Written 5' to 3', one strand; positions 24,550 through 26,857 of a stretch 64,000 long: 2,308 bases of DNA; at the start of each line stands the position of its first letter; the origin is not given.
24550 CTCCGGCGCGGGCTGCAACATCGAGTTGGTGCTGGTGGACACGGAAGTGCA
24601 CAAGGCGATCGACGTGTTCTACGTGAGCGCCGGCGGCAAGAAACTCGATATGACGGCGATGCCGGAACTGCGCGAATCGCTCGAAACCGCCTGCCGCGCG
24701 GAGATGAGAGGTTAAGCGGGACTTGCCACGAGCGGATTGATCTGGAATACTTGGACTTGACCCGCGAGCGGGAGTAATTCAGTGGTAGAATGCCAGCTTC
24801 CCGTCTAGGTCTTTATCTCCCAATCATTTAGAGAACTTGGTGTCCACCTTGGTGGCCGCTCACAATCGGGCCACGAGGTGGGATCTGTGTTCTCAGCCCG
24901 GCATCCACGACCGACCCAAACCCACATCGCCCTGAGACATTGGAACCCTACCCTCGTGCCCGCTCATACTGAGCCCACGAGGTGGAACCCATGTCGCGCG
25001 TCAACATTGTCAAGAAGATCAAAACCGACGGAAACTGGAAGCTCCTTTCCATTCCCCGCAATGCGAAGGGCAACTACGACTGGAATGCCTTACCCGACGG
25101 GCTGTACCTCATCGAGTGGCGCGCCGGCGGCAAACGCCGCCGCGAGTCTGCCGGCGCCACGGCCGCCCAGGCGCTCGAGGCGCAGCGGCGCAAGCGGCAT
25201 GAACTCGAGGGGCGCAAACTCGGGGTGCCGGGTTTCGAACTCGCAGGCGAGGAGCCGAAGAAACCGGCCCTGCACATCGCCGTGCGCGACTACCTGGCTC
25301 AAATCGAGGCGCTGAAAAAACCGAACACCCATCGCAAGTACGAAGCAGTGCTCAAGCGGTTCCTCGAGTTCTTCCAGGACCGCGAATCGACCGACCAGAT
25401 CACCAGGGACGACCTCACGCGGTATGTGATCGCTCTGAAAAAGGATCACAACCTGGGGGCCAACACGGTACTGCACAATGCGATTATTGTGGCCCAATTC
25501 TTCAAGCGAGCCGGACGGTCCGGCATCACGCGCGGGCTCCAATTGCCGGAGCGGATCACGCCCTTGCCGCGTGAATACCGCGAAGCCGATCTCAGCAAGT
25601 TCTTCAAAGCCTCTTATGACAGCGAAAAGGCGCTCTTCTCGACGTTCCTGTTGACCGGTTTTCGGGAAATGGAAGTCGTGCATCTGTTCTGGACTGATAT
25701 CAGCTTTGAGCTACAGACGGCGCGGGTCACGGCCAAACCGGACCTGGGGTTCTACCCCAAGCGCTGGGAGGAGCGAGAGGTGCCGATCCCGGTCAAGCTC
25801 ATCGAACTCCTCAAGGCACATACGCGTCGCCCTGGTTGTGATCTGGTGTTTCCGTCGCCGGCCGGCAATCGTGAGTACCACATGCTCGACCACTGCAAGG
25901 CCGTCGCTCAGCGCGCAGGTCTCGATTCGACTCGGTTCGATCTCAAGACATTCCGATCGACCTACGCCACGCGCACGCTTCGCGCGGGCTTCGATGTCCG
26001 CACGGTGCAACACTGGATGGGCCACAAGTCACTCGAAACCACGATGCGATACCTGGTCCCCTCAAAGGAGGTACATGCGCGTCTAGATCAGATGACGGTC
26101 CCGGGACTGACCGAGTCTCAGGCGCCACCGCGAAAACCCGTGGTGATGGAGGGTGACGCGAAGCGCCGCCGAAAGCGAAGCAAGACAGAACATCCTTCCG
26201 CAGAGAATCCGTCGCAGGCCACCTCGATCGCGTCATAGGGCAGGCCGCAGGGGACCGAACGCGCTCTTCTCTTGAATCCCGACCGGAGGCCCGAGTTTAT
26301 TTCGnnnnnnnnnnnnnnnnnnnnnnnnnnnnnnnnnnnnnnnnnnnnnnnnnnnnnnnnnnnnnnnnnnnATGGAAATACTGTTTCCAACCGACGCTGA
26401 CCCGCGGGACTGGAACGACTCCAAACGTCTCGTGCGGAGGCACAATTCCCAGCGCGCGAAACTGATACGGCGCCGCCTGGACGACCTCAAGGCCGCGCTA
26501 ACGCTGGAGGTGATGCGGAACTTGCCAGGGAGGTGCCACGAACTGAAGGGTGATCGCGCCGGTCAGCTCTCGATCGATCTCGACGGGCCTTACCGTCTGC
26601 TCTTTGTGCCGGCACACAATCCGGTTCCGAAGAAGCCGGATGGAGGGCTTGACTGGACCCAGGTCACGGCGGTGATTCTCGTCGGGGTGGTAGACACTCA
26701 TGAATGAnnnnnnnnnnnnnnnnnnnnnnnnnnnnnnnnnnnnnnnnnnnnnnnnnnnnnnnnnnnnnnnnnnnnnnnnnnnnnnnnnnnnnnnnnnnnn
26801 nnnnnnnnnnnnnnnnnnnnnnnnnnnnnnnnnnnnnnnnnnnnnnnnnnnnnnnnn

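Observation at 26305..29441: Four-gene module next to the integrase: HigB toxin, HigA-ImmA/IrrE fusion, Beta-protein (sce7725-like), and convergent sce7726-like PD-(D/E)xK protein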

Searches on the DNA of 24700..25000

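Call 93: search_rna_families(source=window, start=24700, end=25000, threshold=evalue, max_evalue=10, show_alignments=1)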
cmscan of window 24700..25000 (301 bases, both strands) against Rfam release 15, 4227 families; matches with E-value up to 10: 2.
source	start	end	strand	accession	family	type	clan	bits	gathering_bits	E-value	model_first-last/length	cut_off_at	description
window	24796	24856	-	RF01153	sn3060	Gene; snRNA; snoRNA; CD-box;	-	19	45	0.16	1-67/67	no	Small nucleolar RNA sn3060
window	24787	24914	+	RF02547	mtPerm-5S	Gene; rRNA;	CL00113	14.9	39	3.8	1-106/106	no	Permuted mitochondrial genome encoded 5S rRNA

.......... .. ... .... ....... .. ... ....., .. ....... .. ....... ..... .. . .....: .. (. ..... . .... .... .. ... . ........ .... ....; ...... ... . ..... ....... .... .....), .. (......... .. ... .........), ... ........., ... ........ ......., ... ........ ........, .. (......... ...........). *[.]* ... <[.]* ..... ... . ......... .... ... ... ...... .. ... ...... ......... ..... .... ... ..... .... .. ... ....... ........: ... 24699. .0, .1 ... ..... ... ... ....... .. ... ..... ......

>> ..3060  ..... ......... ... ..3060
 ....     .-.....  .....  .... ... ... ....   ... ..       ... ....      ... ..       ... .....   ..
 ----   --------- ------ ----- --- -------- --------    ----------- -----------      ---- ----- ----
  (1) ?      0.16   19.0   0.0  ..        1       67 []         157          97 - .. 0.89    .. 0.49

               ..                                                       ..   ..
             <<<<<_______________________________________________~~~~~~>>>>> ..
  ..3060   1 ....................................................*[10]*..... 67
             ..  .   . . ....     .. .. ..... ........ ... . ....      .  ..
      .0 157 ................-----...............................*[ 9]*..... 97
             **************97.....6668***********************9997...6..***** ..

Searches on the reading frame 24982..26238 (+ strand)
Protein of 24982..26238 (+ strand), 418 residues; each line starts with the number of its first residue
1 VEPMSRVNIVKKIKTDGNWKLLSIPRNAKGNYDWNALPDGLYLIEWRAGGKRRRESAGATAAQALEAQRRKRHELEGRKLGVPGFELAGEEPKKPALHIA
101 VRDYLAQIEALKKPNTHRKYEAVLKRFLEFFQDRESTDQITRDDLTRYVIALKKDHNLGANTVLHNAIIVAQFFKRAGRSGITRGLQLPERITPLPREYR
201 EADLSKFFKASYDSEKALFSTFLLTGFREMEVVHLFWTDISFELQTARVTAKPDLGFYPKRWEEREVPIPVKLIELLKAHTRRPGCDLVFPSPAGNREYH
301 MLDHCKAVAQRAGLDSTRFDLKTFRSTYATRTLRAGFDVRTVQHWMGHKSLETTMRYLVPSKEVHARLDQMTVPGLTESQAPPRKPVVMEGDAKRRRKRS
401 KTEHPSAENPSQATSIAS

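Call 3: search_protein_families(library=pfam, proteins=[window:24982-26238:+], max_evalue=0.01)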
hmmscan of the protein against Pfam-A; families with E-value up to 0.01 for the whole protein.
window:24982-26238:+ (418 aa): 4 families
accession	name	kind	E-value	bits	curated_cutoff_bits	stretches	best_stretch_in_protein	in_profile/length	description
PF00589.27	Phage_integrase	-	5.5e-19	69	27.1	1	214-359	23-167/172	Phage integrase family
PF13495.12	Phage_int_SAM_4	-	6.3e-07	30.1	27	1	112-176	14-77/85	Phage integrase, N-terminal SAM-like domain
PF02899.23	Phage_int_SAM_1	-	4e-06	27.5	22.3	1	103-177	3-79/83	Phage integrase, N-terminal SAM-like domain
PF13102.12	Phage_int_SAM_5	-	0.0012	19.6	22.3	1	102-183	7-88/98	Phage integrase SAM-like domain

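Call 4: search_protein_families(library=ncbifam, proteins=[window:24982-26238:+], max_evalue=0.01)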
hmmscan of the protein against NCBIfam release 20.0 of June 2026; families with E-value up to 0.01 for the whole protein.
window:24982-26238:+ (418 aa): 10 families
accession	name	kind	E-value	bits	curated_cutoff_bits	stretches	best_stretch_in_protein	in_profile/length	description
NF040815.2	recomb_XerA_Arch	equivalog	3.1e-29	102.4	220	1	113-359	13-253/263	site-specific tyrosine recombinase/integron integrase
TIGR02224.1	recomb_XerC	equivalog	9.2e-19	67.9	335.15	1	111-358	12-275/295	tyrosine recombinase XerC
TIGR02225.1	recomb_XerD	equivalog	9.7e-18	64.5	329.6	1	108-357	9-271/290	site-specific tyrosine recombinase XerD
NF001399.0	PRK00283.1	subfamily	9.7e-16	57.9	279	1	112-357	22-280/300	tyrosine recombinase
TIGR02249.1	integrase_gron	subfamily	9.2e-15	54.8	265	2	304-357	245-297/315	integron integrase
NF003462.0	PRK05084.1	equivalog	6e-08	31.8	267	1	323-370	307-355/360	tyrosine recombinase XerS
NF011946.0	PRK15417.1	equivalog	7.2e-07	28.7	435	1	306-358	262-313/337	integron integrase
NF002331.0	PRK01287.1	subfamily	2.5e-06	26.7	371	1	323-375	275-327/365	site-specific tyrosine recombinase XerC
NF040693.1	recomb_GmtY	equivalog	1.7e-05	24.2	340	0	323-363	395-435/441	gamma-mobile-trio recombinase GmtY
NF041502.1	integrase_1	equivalog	0.0015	17.4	350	0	303-378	304-378/484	site-specific integrase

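Call 5: search_protein_families(library=padloc, proteins=[window:24982-26238:+], max_evalue=0.01)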
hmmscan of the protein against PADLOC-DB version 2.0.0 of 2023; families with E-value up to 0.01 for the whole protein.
window:24982-26238:+ (418 aa): 0 families

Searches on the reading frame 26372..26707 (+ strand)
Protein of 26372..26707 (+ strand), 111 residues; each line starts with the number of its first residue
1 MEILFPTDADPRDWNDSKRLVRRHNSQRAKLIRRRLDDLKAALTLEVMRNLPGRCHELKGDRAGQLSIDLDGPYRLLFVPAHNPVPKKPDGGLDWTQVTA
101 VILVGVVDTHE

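Call 3: search_protein_families(library=pfam, proteins=[window:26372-26707:+], max_evalue=0.01)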
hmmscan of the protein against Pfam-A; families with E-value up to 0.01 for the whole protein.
window:26372-26707:+ (111 aa): 1 family
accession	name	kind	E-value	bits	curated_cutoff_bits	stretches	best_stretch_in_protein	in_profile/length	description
PF05015.19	HigB-like_toxin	-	0.0013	19.6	27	1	22-79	19-77/91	RelE-like toxin of type II toxin-antitoxin system HigB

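Call 4: search_protein_families(library=ncbifam, proteins=[window:26372-26707:+], max_evalue=0.01)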
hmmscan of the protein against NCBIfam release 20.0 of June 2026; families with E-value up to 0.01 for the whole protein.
window:26372-26707:+ (111 aa): 0 families

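Call 5: search_protein_families(library=padloc, proteins=[window:26372-26707:+], max_evalue=0.01)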
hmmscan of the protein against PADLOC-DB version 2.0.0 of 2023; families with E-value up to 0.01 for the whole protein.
window:26372-26707:+ (111 aa): 0 families

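Call 6: search_protein_families(library=padloc, proteins=[window:26372-26707:+], max_evalue=10)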
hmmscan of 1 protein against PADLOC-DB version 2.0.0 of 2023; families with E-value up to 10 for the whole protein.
window:26372-26707:+ (111 aa): 0 families

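Call 7: search_protein_families(library=phrogs, proteins=[window:26372-26707:+], max_evalue=0.01)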
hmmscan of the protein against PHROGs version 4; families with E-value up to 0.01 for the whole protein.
window:26372-26707:+ (111 aa): 1 family
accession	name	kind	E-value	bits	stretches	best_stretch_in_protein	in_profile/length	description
phrog_3066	-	moron, auxiliary metabolic gene and host takeover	2.5e-10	41.4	1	21-83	19-81/94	toxin of TA system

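Call 60: search_solved_structures(query=A5, max_evalue=1, show_alignments=2)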
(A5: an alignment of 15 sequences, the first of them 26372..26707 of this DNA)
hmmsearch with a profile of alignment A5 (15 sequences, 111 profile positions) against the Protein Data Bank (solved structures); distinct sequences matched with E-value up to 1: 6.
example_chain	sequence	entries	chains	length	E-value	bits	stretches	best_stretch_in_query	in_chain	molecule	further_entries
6f8s_B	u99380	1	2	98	0.0014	21.8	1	30-82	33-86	Putative Killer protein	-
4mct_B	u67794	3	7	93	0.19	14.9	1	30-80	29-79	Killer protein | Endoribonuclease HigB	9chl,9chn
4mcx_B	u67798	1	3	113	0.29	14.3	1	30-80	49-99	Killer protein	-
5ixl_A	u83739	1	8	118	0.3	14.3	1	30-80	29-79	Endoribonuclease HigB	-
4ypb_QY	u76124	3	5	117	0.31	14.2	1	30-80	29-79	Host inhibition of growth B | Killer protein | Endoribonuclease HigB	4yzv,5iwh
4px8_A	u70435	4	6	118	0.32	14.2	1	30-80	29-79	Killer protein | Host inhibition of growth B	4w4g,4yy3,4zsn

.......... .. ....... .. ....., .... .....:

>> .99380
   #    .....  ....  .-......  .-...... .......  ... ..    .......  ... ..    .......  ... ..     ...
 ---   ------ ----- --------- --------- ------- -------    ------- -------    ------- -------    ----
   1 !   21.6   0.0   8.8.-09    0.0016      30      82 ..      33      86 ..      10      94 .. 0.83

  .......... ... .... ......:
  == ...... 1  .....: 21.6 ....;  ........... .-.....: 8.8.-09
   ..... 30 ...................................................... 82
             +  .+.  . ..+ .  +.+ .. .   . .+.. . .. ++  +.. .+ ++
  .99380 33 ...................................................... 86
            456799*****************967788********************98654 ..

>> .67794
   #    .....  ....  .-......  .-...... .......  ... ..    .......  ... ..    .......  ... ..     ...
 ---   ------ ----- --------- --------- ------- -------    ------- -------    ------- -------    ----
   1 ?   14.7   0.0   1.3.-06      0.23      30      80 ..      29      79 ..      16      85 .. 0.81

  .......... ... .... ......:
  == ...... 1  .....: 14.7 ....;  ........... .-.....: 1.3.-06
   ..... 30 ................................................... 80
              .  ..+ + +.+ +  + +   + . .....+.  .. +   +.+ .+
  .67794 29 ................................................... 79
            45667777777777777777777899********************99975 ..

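Call 94: search_protein_families(library=ncbifam, proteins=[window:26372-26707:+], max_evalue=10)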
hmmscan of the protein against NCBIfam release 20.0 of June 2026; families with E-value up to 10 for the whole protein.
window:26372-26707:+ (111 aa): 0 families

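Call 103: search_protein_families(library=pfam, alignment_id=A9, max_evalue=0.01)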
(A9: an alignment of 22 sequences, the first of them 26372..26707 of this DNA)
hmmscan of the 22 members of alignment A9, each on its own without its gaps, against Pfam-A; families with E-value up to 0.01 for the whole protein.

A. member 1, window:26372-26707:+ (111 aa): 1 family
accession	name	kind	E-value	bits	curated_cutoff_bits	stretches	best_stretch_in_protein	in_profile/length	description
PF05015.19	HigB-like_toxin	-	0.0013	19.6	27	1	22-79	19-77/91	RelE-like toxin of type II toxin-antitoxin system HigB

B. families by the number of members that match (of 22 scanned): 2 families
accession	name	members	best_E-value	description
PF05015.19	HigB-like_toxin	16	1.4e-08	RelE-like toxin of type II toxin-antitoxin system HigB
PF24732.2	ParE_like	1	0.0033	ParE-like toxin domain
